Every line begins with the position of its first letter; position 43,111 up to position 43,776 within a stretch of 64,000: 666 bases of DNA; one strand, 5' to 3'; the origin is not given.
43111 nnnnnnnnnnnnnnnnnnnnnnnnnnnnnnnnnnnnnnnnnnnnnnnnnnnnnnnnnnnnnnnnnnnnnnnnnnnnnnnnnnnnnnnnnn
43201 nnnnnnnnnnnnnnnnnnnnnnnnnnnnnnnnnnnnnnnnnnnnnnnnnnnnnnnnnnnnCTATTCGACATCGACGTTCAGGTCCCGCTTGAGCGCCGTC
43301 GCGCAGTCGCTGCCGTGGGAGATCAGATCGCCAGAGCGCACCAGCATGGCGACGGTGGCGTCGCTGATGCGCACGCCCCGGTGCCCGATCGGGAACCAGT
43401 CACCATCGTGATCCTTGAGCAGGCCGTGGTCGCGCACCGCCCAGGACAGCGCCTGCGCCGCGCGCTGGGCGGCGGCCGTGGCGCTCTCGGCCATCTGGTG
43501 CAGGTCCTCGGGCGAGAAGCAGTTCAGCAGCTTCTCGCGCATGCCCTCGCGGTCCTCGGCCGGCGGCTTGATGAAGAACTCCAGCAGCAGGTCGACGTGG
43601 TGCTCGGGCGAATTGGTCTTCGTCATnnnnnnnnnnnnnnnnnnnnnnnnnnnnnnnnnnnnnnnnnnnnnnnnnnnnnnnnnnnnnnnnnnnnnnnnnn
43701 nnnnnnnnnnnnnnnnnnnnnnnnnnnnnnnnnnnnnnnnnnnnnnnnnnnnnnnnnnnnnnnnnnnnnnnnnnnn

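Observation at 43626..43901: Phage-encoded acyl carrier protein homologue with no cognate synthase or acyltransferase nearby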

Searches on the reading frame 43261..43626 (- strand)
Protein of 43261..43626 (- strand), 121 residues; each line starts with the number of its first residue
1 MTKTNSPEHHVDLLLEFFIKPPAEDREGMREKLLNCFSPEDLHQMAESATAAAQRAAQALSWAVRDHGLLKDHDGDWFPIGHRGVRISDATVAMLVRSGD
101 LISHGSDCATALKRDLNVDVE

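Call 10: search_protein_families(library=pfam, proteins=[window:43261-43626:-], max_evalue=0.1)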
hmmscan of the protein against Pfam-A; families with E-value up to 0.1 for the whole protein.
window:43261-43626:- (121 aa): 0 families

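Call 26: search_protein_families(library=phrogs, proteins=[window:43261-43626:-], max_evalue=0.001)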
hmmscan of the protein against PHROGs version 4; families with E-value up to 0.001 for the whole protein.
window:43261-43626:- (121 aa): 1 family
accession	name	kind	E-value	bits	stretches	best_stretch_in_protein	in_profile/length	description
phrog_12903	-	unknown function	6.1e-63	211.2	1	1-121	2-122/127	-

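Call 55: find_homologous_proteins(query=window:43261-43626:-, max_evalue=0.001)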
Query window:43261-43626:- (121 aa): 3 proteins with E <= 0.001 among 22 candidates.
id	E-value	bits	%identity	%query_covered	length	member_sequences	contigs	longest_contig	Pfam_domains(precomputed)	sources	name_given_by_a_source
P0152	4.9e-66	238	88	100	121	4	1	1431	-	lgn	-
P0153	1.0e-58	214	81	100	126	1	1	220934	-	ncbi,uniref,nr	ncbi:hypothetical protein HOT99_gp219 [Caulobacter phage CcrBL10]|uniref:Uncharacterized protein n=1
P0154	5.7e-57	208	80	100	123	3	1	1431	-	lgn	-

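Call 61: search_dna_similar(query=window:43261-43626:-, collection=phages, mode=protein, max_rows=40, max_evalue=0.01, rows=spread)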
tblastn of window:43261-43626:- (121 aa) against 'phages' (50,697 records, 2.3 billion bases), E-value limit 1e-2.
Records with a match: 26; places in all: 26; records where one place covers at least 80% of the query: 26.
Best place of each record, by identity: >=99% 2; 95-99% 3; 90-95% 1; 80-90% 2; <60% 18.
By first word of the organism name: Caulobacter 26.
By host as written in the record: Caulobacter vibrioides CB15 9; Caulobacter vibrioides 6; Caulobacter crescentus NA1000 6; Caulobacter crescentus 4; Caulobacter crescentus CB15 1.
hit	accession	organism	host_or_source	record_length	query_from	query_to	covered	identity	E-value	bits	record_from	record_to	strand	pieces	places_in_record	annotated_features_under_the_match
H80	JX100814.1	Caulobacter phage CcrRogue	Caulobacter vibrioides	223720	1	121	100%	100.0%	6e-61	206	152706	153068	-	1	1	hypothetical protein (x2) | putative acyl carrier protein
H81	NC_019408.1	Caulobacter phage CcrRogue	Caulobacter vibrioides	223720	1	121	100%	100.0%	6e-61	206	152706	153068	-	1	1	hypothetical protein (x2) | putative acyl carrier protein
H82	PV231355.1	Caulobacter phage RBC11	Caulobacter vibrioides CB15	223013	1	121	100%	98.3%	2e-59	201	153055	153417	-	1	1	hypothetical protein (x3)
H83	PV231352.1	Caulobacter phage RBC63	Caulobacter vibrioides CB15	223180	1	121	100%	98.3%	2e-59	201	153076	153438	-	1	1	hypothetical protein (x3)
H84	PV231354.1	Caulobacter phage RBC8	Caulobacter vibrioides CB15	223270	1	121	100%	98.3%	2e-59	201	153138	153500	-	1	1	hypothetical protein (x3)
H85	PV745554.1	Caulobacter phage BL64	Caulobacter vibrioides CB15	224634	1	121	100%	94.2%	1e-56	193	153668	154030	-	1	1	hypothetical protein (x3)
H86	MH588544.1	Caulobacter phage CcrBL10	Caulobacter vibrioides CB15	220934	1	121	100%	81.0%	4e-46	164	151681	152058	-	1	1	hypothetical protein (x3)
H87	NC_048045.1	Caulobacter phage CcrBL10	Caulobacter vibrioides CB15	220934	1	121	100%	81.0%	4e-46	164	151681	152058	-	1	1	hypothetical protein (x3)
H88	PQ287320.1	Caulobacter phage BL57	Caulobacter vibrioides CB15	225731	4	101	81%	46.1%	3e-8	56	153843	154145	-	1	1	hypothetical protein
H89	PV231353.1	Caulobacter phage RBC57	Caulobacter vibrioides CB15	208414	4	104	83%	43.8%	2e-6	51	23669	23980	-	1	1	hypothetical protein (x2)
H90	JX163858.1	Caulobacter phage phiCbK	Caulobacter crescentus CB15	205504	4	104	83%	42.9%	2e-6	51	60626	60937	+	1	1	hypothetical protein (x2)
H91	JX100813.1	Caulobacter phage phiCbK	Caulobacter vibrioides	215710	4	104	83%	42.9%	2e-6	51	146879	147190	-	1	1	hypothetical protein | putative acyl carrier protein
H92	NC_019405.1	Caulobacter phage phiCbK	Caulobacter vibrioides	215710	4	104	83%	42.9%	2e-6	51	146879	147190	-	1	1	hypothetical protein | putative acyl carrier protein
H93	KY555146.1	Caulobacter phage Ccr32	Caulobacter crescentus NA1000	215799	4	104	83%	42.9%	2e-6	51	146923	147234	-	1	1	hypothetical protein (x2)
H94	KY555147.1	Caulobacter phage Ccr34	Caulobacter crescentus NA1000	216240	4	104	83%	42.9%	2e-6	51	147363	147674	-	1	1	hypothetical protein (x2)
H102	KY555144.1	Caulobacter phage Ccr5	Caulobacter crescentus NA1000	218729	5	107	85%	41.3%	2e-7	53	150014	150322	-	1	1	hypothetical protein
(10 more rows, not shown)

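Call 62: get_annotated_region(hit=H88, flank=1500)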
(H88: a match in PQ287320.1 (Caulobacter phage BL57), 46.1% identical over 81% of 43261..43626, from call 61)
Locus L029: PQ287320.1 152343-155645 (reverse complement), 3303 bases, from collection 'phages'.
description: Caulobacter phage BL57, complete genome.
organism: Caulobacter phage BL57 (NCBI taxid 3348355)
taxonomy: Viruses
host: Caulobacter vibrioides CB15; source: -; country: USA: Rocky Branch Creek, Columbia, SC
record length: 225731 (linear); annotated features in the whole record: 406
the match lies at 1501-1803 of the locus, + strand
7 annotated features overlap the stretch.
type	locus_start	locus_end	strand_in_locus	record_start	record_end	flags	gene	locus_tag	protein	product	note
CDS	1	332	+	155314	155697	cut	-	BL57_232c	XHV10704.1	hypothetical protein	-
CDS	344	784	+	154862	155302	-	-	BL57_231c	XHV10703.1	hypothetical protein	-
CDS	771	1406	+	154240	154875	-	-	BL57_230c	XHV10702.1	hypothetical protein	-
CDS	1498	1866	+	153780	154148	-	-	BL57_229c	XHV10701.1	hypothetical protein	-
CDS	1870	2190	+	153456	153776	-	-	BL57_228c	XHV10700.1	hypothetical protein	-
CDS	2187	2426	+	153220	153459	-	-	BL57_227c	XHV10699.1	hypothetical protein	-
CDS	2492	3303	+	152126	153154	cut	-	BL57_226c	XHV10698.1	antirestriction protein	-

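Call 63: get_annotated_region(hit=H102, flank=1500)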
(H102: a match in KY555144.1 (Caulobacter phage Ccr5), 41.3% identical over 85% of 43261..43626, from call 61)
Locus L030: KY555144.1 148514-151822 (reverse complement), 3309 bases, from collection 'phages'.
description: Caulobacter phage Ccr5, complete genome.
organism: Caulobacter phage Ccr5 (NCBI taxid 1959740)
taxonomy: Viruses; Duplodnaviria; Heunggongvirae; Uroviricota; Caudoviricetes; Dolichocephalovirinae; Shapirovirus
host: Caulobacter crescentus NA1000; source: -; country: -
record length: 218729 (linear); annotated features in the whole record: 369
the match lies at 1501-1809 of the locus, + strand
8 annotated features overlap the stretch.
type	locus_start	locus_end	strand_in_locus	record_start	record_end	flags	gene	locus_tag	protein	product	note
CDS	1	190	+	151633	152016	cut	-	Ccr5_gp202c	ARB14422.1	hypothetical protein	-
CDS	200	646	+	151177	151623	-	-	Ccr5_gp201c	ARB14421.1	hypothetical protein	-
CDS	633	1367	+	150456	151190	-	-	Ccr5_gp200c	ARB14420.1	hypothetical protein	-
CDS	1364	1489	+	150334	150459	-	-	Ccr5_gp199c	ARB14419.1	hypothetical protein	-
CDS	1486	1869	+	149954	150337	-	-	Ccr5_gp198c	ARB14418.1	hypothetical protein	-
CDS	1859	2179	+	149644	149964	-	-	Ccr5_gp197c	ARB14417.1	hypothetical protein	-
CDS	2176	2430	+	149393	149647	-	-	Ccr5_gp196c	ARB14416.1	hypothetical protein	-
CDS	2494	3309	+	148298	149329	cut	-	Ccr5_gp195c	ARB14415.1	antirestriction protein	-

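Call 82: search_protein_families(library=ncbifam, proteins=[window:43261-43626:-], max_evalue=0.01)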
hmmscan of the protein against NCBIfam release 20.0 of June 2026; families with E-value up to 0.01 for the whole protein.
window:43261-43626:- (121 aa): 0 families
